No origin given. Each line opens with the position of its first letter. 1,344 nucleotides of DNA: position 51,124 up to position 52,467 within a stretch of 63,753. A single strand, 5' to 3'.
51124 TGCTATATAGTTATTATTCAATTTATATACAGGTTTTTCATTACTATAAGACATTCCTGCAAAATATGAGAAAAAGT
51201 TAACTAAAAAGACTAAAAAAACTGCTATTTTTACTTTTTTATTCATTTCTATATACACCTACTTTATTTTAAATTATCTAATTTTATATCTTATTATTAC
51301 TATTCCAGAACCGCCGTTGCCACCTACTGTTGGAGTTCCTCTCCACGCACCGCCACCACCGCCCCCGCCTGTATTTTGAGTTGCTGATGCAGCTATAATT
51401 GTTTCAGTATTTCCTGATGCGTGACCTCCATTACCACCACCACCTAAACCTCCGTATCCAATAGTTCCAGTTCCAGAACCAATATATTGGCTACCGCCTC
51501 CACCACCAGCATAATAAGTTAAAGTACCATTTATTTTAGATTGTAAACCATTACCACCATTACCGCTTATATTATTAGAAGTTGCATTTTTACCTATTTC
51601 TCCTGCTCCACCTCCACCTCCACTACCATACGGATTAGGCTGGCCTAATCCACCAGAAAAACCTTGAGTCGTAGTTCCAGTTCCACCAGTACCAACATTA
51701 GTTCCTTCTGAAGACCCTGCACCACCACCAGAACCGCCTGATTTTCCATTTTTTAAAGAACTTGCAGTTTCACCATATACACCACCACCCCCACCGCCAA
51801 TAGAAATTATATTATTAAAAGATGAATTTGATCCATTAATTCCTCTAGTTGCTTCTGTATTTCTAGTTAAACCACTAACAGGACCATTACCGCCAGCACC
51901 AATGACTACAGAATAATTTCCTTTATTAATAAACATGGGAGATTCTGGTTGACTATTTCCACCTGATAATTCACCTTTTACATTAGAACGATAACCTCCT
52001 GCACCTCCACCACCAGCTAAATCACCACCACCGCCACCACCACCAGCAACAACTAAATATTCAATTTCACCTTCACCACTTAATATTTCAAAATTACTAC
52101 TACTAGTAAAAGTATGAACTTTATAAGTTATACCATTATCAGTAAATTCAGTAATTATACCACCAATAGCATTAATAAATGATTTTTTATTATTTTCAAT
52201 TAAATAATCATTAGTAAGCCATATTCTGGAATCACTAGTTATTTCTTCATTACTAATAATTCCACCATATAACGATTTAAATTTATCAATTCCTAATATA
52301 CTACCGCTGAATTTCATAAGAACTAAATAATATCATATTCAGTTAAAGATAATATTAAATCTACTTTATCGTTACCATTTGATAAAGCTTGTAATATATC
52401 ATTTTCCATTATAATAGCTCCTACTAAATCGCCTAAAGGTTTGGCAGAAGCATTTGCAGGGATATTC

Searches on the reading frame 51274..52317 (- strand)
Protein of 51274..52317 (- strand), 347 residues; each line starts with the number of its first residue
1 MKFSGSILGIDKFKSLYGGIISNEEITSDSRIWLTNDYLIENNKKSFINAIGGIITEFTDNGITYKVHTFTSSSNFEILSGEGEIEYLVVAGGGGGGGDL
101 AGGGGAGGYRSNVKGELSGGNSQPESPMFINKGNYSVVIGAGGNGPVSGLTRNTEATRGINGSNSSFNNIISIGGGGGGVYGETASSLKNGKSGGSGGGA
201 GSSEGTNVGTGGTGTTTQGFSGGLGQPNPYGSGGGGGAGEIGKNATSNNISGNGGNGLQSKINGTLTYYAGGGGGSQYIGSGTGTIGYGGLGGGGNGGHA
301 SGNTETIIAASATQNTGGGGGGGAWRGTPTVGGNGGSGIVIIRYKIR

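Call 23: search_protein_families(library=phrogs, proteins=[window:51274-52317:-], max_evalue=0.001)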
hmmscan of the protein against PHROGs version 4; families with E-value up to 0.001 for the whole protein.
window:51274-52317:- (347 aa): 1 family
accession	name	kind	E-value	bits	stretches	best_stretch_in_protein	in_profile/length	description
phrog_2295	-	unknown function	2.3e-68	232.8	1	52-346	563-848/1183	-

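Call 67: search_protein_families(library=pfam, proteins=[window:51274-52317:-], max_evalue=0.001)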
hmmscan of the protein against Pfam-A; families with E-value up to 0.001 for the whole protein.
window:51274-52317:- (347 aa): 1 family
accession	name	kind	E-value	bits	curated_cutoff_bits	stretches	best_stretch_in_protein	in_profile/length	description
PF21722.4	Gly_rich_2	-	8.2e-24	85.3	24.3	1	72-345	4-226/226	Glycine-rich domain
